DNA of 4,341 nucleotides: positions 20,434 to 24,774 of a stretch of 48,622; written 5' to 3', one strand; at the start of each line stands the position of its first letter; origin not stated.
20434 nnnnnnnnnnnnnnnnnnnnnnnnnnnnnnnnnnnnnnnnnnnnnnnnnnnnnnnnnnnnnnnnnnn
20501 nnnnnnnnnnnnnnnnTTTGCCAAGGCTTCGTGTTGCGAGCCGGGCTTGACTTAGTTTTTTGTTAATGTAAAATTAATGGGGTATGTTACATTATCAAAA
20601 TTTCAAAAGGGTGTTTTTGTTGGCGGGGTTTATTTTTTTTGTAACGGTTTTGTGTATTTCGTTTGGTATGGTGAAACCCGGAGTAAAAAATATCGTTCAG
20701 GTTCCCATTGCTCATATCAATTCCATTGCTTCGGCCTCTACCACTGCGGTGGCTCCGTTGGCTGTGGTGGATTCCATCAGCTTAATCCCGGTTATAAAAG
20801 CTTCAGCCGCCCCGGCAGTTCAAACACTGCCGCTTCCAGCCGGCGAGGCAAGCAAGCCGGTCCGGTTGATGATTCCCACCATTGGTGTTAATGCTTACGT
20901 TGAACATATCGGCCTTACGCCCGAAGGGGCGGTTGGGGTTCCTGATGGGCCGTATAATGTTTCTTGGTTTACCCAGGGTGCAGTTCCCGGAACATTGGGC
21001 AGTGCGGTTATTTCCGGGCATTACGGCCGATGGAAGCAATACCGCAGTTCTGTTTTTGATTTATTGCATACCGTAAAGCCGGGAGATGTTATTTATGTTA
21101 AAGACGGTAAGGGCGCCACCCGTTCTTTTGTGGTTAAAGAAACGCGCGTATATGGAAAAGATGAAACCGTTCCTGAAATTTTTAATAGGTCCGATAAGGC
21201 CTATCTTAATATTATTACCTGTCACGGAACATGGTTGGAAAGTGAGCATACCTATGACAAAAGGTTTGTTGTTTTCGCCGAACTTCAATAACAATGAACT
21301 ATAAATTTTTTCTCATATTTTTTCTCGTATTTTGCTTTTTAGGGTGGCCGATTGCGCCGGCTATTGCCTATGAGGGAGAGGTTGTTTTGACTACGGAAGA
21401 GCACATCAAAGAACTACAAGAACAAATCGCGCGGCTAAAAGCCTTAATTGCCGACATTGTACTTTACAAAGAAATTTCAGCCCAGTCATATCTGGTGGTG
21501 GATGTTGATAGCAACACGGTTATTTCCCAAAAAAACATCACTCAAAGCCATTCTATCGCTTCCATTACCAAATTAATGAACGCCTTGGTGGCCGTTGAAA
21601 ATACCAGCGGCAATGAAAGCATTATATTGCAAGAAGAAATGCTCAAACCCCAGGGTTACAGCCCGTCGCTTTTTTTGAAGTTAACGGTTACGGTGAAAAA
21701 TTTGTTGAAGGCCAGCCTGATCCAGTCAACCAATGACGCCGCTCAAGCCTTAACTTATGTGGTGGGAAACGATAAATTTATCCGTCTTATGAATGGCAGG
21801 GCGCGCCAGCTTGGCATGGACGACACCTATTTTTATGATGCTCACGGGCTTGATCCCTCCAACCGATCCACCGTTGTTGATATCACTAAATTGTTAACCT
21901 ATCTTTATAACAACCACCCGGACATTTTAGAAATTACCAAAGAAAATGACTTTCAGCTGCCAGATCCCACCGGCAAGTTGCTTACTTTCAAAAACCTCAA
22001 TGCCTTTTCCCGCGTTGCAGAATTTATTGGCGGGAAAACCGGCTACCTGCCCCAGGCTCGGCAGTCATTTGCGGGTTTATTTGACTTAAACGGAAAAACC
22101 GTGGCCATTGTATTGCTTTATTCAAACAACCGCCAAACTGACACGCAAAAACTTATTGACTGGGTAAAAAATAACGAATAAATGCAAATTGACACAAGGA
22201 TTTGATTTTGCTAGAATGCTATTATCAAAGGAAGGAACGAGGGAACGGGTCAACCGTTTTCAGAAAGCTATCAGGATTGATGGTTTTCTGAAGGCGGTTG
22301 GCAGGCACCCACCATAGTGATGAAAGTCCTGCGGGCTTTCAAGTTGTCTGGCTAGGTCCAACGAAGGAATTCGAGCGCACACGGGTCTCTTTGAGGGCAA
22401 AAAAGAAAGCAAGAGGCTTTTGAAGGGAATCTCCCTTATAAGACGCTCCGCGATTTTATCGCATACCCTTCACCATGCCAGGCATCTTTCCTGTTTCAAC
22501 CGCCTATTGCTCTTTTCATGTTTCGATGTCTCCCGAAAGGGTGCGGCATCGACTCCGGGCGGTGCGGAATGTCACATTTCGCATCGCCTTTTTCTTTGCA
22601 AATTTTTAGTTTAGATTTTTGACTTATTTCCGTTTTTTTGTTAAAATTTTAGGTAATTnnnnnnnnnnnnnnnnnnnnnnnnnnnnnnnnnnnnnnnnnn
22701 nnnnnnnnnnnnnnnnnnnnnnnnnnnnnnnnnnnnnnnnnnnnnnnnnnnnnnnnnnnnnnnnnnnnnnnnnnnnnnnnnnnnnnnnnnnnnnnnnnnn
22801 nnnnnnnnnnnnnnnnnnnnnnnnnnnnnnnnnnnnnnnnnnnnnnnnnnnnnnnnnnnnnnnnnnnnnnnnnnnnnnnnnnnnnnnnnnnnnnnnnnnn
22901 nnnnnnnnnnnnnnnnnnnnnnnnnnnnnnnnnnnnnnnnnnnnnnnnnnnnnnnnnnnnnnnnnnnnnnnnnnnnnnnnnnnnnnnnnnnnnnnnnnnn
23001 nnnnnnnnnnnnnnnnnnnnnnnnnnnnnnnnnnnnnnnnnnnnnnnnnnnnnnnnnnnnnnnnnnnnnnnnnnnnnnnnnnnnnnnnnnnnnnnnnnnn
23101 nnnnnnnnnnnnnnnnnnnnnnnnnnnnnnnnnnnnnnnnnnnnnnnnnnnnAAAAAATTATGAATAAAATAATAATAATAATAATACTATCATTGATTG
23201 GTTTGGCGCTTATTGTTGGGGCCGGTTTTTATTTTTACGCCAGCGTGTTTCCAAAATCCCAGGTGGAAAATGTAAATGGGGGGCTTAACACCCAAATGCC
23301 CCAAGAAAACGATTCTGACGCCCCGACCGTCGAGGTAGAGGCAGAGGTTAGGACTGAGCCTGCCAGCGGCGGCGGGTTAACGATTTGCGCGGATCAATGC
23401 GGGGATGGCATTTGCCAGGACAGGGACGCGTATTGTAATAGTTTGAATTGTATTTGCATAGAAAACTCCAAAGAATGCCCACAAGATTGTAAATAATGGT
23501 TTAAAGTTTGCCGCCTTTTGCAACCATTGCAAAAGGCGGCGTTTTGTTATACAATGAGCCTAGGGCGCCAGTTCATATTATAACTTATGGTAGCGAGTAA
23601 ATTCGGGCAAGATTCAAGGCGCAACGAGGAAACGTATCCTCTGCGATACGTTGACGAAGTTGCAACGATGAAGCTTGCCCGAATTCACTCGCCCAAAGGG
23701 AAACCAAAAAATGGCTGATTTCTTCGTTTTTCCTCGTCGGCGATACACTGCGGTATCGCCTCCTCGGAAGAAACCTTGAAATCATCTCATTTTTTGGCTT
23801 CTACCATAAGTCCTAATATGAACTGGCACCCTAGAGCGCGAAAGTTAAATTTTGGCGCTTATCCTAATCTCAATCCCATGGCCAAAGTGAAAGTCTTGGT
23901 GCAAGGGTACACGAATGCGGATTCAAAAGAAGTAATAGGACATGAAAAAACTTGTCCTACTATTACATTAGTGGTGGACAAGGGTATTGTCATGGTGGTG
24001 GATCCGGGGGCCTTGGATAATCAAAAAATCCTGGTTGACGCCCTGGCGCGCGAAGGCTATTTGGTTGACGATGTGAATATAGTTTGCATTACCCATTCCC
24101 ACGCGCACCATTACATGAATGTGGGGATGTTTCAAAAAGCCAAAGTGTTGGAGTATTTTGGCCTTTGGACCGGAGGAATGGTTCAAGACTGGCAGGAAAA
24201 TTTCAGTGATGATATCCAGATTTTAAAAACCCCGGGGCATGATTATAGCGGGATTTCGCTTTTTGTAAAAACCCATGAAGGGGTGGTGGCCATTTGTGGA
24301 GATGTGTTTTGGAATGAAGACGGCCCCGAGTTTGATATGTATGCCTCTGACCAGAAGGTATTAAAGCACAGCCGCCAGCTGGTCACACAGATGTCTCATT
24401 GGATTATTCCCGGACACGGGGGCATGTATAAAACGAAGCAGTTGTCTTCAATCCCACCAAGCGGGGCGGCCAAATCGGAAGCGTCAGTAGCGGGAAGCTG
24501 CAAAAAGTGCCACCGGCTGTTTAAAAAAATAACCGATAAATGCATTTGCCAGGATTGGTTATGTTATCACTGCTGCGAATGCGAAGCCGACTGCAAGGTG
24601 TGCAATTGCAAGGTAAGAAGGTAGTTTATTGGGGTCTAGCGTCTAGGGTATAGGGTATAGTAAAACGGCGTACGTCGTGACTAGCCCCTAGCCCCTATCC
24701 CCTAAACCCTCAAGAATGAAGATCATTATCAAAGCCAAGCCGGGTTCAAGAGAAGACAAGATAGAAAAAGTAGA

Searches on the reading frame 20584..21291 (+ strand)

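Call 45: search_protein_families(library=pfam, proteins=[window:20584-21291:+], max_evalue=0.0001)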
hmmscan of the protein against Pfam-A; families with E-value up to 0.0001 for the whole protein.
window:20584-21291:+ (235 aa): 1 family
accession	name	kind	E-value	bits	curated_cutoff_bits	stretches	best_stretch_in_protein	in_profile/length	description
PF04203.18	Sortase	-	1.7e-20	73.4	26.6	1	95-234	1-124/125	Sortase domain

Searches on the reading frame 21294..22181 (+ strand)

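Call 45: search_protein_families(library=pfam, proteins=[window:21294-22181:+], max_evalue=0.0001)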
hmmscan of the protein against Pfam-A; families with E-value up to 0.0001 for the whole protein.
window:21294-22181:+ (295 aa): 2 families
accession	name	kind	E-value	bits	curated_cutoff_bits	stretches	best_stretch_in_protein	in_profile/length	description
PF00768.25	Peptidase_S11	-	8.9e-37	127.3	27.6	1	59-275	8-235/239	D-alanyl-D-alanine carboxypeptidase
PF13354.11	Beta-lactamase2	-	8.7e-10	38.7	22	1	67-274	3-212/214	Beta-lactamase enzyme family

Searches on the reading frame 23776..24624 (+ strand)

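Call 45: search_protein_families(library=pfam, proteins=[window:23776-24624:+], max_evalue=0.0001)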
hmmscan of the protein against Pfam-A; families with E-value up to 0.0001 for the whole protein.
window:23776-24624:+ (282 aa): 1 family
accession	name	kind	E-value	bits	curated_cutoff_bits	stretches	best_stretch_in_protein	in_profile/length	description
PF00753.33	Lactamase_B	-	1.4e-10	41.9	22.7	1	63-123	8-67/196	Metallo-beta-lactamase superfamily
